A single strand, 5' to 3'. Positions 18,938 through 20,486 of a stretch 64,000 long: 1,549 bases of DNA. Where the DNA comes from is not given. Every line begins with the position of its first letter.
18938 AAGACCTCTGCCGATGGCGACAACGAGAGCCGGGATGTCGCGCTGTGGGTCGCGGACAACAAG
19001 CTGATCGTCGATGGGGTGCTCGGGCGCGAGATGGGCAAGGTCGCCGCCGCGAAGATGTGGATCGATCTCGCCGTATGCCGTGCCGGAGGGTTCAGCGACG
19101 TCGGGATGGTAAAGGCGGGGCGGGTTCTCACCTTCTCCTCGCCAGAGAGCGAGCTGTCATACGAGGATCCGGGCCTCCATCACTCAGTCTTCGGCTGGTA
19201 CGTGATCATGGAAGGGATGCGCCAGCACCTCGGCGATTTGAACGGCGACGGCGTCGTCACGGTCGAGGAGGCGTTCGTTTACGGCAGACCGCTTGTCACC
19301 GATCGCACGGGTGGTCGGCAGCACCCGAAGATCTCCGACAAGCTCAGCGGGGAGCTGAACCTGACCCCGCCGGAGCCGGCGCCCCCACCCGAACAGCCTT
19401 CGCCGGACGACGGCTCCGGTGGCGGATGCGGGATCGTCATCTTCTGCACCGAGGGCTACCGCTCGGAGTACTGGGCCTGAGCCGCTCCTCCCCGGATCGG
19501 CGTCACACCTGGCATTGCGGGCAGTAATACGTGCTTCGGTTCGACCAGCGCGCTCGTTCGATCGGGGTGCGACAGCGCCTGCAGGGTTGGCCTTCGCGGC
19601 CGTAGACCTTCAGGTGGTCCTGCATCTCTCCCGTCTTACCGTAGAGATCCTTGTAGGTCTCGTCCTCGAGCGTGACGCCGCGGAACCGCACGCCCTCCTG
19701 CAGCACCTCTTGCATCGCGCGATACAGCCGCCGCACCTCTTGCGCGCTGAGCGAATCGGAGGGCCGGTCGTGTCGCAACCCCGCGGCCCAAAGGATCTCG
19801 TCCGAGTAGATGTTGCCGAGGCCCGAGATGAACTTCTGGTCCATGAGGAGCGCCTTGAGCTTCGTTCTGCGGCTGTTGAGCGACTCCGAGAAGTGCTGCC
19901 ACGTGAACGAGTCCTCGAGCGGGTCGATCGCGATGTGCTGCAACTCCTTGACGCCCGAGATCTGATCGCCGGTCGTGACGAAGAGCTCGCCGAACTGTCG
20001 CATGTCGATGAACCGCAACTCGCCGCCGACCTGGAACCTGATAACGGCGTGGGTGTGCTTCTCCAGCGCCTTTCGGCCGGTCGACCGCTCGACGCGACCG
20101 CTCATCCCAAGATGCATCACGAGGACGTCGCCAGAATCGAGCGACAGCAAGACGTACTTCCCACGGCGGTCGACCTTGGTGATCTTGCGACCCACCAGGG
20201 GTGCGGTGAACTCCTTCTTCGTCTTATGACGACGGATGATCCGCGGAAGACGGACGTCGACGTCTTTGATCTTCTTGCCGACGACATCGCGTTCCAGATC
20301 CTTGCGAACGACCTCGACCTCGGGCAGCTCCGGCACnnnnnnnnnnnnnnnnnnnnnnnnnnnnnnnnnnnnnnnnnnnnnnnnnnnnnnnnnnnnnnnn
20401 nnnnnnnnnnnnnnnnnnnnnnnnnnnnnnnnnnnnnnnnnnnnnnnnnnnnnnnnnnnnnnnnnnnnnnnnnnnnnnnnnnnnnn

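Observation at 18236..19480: Extracytoplasmic, membrane-anchored caspase-like (C14) protease inserted into a conserved housekeeping block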

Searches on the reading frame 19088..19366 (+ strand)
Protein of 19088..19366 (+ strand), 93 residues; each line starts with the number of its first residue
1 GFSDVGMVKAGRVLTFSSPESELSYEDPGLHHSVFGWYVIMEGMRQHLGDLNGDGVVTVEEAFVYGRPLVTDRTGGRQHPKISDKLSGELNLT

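Call 57: search_solved_structures(query=window:19088-19366:+, max_evalue=10, show_alignments=5)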
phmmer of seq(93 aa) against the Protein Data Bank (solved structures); distinct sequences matched with E-value up to 10: 13.
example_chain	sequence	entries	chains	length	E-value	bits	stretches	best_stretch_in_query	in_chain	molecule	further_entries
2y3n_B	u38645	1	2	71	0.019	18.5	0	48-66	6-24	CELLULOSOMAL FAMILY-48 PROCESSIVE GLYCOSIDE HYDROLASE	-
2jnx_A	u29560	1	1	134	0.02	18.5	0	22-65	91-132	Calcium binding protein 2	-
1jfj_A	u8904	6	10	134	0.039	17.5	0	49-63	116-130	CALCIUM-BINDING PROTEIN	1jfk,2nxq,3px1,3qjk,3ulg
2m7n_A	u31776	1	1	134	0.048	17.2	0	49-63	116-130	Calcium-binding protein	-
2i18_A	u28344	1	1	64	0.5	13.9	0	48-63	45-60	Calcium-binding protein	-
3ex7_B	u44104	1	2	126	0.55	13.8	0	24-47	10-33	RNA-binding protein 8A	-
2e6w_A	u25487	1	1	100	0.73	13.4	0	47-83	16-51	Calsenilin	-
9xps_S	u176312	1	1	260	1.1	12.9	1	8-47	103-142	Endolysin gp144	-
3bkh_A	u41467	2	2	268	1.2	12.8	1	8-47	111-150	lytic transglycosylase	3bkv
6kge_D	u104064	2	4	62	1.5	12.5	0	48-64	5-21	And cellulose-binding endoglucanase family 9 CelL ortholog dockerin domain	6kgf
6kgc_B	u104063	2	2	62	1.5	12.4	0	48-62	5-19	And cellulose-binding endoglucanase family 9 CelL ortholog dockerin domain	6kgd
6kg9_A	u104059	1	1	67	1.6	12.3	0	47-62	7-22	And cellulose-binding endoglucanase family 9 CelL ortholog dockerin domain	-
4dh2_B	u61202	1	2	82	2.4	11.8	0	47-66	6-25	Dockerin type 1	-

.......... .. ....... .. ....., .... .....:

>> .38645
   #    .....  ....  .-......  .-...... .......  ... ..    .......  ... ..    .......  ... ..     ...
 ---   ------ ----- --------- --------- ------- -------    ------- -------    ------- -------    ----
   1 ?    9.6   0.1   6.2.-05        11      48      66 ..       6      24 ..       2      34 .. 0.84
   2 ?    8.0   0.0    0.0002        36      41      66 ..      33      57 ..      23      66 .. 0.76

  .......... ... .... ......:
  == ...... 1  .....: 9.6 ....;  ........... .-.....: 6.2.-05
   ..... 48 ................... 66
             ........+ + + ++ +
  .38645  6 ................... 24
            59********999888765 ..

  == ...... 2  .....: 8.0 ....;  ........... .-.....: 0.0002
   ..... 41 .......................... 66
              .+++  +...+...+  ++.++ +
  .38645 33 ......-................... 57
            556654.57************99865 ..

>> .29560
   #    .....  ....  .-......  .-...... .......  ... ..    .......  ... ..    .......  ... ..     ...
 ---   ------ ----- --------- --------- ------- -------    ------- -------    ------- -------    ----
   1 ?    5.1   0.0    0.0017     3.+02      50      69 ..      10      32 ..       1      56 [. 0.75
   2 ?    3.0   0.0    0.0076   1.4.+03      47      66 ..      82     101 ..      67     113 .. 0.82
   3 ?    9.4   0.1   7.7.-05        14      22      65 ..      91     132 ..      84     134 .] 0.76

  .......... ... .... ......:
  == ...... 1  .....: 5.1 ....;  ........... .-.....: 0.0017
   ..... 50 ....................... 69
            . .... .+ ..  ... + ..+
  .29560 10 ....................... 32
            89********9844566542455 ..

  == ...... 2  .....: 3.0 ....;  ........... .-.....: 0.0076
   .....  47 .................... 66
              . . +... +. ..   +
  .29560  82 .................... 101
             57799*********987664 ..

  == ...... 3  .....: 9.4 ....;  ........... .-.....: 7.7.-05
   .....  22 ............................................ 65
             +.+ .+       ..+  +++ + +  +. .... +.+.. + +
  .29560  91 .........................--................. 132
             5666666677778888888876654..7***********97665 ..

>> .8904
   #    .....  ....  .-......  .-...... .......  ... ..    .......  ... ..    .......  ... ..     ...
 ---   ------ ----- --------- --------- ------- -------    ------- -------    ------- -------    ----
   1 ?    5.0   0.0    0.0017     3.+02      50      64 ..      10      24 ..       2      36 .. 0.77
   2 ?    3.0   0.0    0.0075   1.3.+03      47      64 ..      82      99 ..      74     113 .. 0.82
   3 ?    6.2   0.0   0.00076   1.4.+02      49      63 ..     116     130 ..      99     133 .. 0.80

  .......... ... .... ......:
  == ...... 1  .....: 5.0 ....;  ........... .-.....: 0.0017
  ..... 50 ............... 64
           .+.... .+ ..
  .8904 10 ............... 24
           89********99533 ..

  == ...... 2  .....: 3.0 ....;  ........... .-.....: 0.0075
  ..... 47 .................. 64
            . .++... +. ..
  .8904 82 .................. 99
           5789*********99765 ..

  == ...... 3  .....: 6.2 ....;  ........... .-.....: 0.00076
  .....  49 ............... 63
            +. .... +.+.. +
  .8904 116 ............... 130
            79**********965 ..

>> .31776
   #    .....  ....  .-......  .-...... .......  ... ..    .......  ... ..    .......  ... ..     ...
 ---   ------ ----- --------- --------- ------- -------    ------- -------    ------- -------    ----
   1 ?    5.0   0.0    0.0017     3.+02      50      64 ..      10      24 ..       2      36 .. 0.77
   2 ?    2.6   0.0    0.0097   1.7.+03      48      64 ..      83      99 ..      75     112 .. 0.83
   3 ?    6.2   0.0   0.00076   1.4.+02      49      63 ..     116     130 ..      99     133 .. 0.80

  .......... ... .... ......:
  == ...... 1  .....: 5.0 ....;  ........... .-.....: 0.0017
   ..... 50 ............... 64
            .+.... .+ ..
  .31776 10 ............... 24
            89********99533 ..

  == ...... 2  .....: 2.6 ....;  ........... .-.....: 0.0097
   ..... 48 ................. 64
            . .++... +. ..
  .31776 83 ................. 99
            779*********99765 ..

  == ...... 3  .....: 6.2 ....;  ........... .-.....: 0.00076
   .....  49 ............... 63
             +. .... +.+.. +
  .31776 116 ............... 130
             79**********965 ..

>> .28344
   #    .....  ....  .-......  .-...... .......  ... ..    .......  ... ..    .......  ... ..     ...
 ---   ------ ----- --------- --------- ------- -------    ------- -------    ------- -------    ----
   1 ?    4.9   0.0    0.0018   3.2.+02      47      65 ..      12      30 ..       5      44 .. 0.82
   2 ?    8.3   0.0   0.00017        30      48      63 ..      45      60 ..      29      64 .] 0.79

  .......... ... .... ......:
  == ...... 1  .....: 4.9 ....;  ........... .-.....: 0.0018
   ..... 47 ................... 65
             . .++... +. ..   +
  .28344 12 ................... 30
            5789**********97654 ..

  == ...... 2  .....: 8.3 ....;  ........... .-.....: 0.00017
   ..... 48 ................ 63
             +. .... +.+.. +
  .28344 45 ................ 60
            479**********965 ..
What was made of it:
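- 19235..19270 (+): EF-hand-type 12-residue Ca2+-binding loop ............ (aa 334-345), between the two C-terminal helices of the domain. The only PDB sequence matches to this half of the protein are dockerin and EF-hand Ca loops, and they are weak (call 57).
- On Metacaspases sensu stricto (types I-III): The C-terminal half matches no metacaspase by sequence (call 57).
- On EF-hand Ca2+-binding loop: PDB matches to dockerin and EhCaBP loops have E of 0.02-2, and none passes on its own (call 57).
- PDB sequence matches to this region are all genuine Ca2+ loops (call 57).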

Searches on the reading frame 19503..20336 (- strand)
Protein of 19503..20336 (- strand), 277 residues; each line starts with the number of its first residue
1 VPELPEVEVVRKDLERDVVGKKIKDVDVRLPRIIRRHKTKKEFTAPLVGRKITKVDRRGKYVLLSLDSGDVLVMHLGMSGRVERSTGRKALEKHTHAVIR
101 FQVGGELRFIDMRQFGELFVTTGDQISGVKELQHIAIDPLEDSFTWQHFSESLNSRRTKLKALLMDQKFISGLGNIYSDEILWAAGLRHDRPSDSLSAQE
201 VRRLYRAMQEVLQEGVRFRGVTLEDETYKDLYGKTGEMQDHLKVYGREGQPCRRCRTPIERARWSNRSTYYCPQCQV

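Call 3: search_protein_families(library=pfam, proteins=[window:19503-20336:-], max_evalue=1)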
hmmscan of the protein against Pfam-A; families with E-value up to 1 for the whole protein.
window:19503-20336:- (277 aa): 7 families
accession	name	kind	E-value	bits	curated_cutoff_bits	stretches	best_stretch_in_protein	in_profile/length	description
PF01149.29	Fapy_DNA_glyco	-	2.2e-37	128.7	25.5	1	1-117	1-116/117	Formamidopyrimidine-DNA glycosylase N-terminal domain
PF06831.19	H2TH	-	3.5e-25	88.3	34.7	1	135-224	1-90/93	Formamidopyrimidine-DNA glycosylase H2TH domain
PF06827.20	zf-FPG_IleRS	-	2.6e-08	34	21.3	1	249-276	1-28/30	Zinc finger found in FPG and IleRS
PF05833.16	NFACT_N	-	3.5e-05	23.2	31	1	138-215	169-243/456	NFACT N-terminal and middle domains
PF24458.1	DUF7573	-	0.033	14.6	30.2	1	248-276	10-37/39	Domain of unknown function (DUF7573)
PF06677.18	Auto_anti-p27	-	0.039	14.5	24.1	1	250-276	16-40/40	Sjogren's syndrome/scleroderma autoantigen 1 (Autoantigen p27)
PF25164.1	CoiA_N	-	0.48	10.4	26.3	0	262-276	10-24/50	Competence protein CoiA, N-terminal domain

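Call 4: search_protein_families(library=ncbifam, proteins=[window:19503-20336:-], max_evalue=1)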
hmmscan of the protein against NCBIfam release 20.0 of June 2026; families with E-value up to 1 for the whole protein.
window:19503-20336:- (277 aa): 10 families
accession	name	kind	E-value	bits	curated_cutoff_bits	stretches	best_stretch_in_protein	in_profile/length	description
NF002211.1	PRK01103.1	equivalog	4.9e-92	308.3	212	1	1-276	1-273/274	bifunctional DNA-formamidopyrimidine glycosylase/DNA-(apurinic or apyrimidinic site) lyase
TIGR00577.1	fpg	equivalog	8.3e-91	304.1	203.3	1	1-276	1-276/276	DNA-formamidopyrimidine glycosylase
NF010551.0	PRK13945.1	equivalog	1.1e-72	244.8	348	1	1-276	1-281/282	DNA-formamidopyrimidine glycosylase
NF011386.0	PRK14811.1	equivalog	3.1e-70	236.5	414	1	1-276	1-262/269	DNA-formamidopyrimidine glycosylase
NF011385.0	PRK14810.1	equivalog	2.4e-66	224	423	1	1-276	1-271/272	DNA-formamidopyrimidine glycosylase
NF007763.0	PRK10445.1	equivalog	7.5e-36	123.9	252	1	1-276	1-262/263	endonuclease VIII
NF040775.1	endonuc_Nei2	equivalog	5.5e-27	94.8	400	1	1-276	1-251/252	endonuclease VIII Nei2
NF041120.1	RqcH_arch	equivalog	0.017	13.9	400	1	171-217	185-231/645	ribosome rescue protein RqcH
TIGR03631.1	uS13_bact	equivalog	0.043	14.3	130.45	1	167-236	17-87/113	30S ribosomal protein S13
NF003218.0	PRK04184.1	equivalog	0.062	11.8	274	1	154-211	253-308/539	DNA topoisomerase VI subunit B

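Call 19: find_related_loci(query=window:19503-20336:-, collection=genome_contigs, flank=10000)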
Query window:19503-20336:- (277 aa) in genome_contigs; peptide patterns used: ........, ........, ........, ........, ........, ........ (x = any residue, [..] = any of these).
600 stretches matched a pattern (row limit reached: there are more); 559 encode a relative of the query (tblastn E <= 1e-3); the best 80 are kept; 80 distinct loci.
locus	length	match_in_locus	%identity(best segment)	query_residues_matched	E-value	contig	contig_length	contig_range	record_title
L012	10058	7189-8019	94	1-277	3e-178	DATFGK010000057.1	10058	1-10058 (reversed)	MAG TPA_asm: Actinomycetota bacterium isolate SMAG_U8660 k141_1898450, whole genome shotgun sequence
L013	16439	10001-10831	81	1-277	6e-155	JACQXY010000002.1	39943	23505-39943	MAG: Acidobacteria bacterium isolate NC_groundwater_1527_Pr4_S-0.65um_71_16 SR1-18-Sp65_coassembly_scaffold_100366, whol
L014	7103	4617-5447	81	1-277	7e-154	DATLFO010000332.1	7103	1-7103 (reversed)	MAG TPA_asm: Actinomycetota bacterium isolate SMAG_U13590 k141_126397, whole genome shotgun sequence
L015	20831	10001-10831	79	1-277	1e-152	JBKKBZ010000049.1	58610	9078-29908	MAG: Actinomycetota bacterium isolate swi_bin.382 S1Ck127_2805712_flag_0_multi_15.8514_len_58610, whole genome shotgun s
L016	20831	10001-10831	79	1-277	3e-152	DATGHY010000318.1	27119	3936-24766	MAG TPA_asm: Actinomycetota bacterium isolate SMAG_U9793 k141_1243588, whole genome shotgun sequence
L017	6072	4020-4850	78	1-277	3e-152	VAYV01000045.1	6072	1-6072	MAG: Actinobacteria bacterium isolate AC_67 14_0929_05_20cm_scaffold_11103, whole genome shotgun sequence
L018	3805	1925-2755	78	1-277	2e-155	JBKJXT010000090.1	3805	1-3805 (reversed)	MAG: Actinomycetota bacterium isolate swi_bin.182 k127_1319848, whole genome shotgun sequence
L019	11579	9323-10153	79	1-277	7e-150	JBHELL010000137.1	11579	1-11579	MAG: Actinomycetota bacterium isolate S2_bin.13.orig S2_k141_1473535, whole genome shotgun sequence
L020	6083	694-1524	80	1-277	1e-148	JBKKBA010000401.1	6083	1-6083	MAG: Actinomycetota bacterium isolate swi_bin.332 S1Ck127_3505545_flag_1_multi_6.0000_len_6083, whole genome shotgun seq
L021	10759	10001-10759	81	1-253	7e-140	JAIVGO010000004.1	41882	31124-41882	MAG: Actinomycetota bacterium isolate MAG113 MTG113_76, whole genome shotgun sequence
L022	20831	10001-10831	73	1-277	4e-139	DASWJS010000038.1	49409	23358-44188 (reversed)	MAG TPA_asm: Actinomycetota bacterium isolate SMAG_U2902 k141_1447047, whole genome shotgun sequence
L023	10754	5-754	79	28-277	4e-137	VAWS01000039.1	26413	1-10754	MAG: Actinobacteria bacterium isolate AC_12 14_1009_09_20cm_scaffold_5910, whole genome shotgun sequence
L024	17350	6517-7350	67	3-276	4e-125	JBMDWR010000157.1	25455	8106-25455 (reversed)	MAG: Actinomycetota bacterium isolate ContSoil0_1 ContSoil0_contig157, whole genome shotgun sequence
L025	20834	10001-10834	66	3-276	7e-125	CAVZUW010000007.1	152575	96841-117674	MAG: uncultured Actinomycetes bacterium isolate MFD09267.bin.2.223 genome assembly, contig: contig_20569, whole genome s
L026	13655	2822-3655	66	3-276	2e-124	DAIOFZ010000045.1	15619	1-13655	MAG TPA_asm: Actinomycetota bacterium isolate CTOTU21649 NODE_1147_length_15619_cov_6.408828, whole genome shotgun seque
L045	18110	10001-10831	62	1-277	7e-121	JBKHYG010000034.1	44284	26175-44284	MAG: Actinomycetota bacterium isolate N_bin.9.orig k127_580644, whole genome shotgun sequence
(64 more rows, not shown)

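Call 43: search_protein_families(library=pfam, proteins=[L022:10902-12707:+, L045:10922-12724:+], max_evalue=0.01)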
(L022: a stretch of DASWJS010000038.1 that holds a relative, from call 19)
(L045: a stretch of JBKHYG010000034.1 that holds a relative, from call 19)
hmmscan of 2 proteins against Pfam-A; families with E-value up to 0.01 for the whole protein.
L022:10902-12707:+ (601 aa): 0 families

L045:10922-12724:+ (600 aa): 0 families
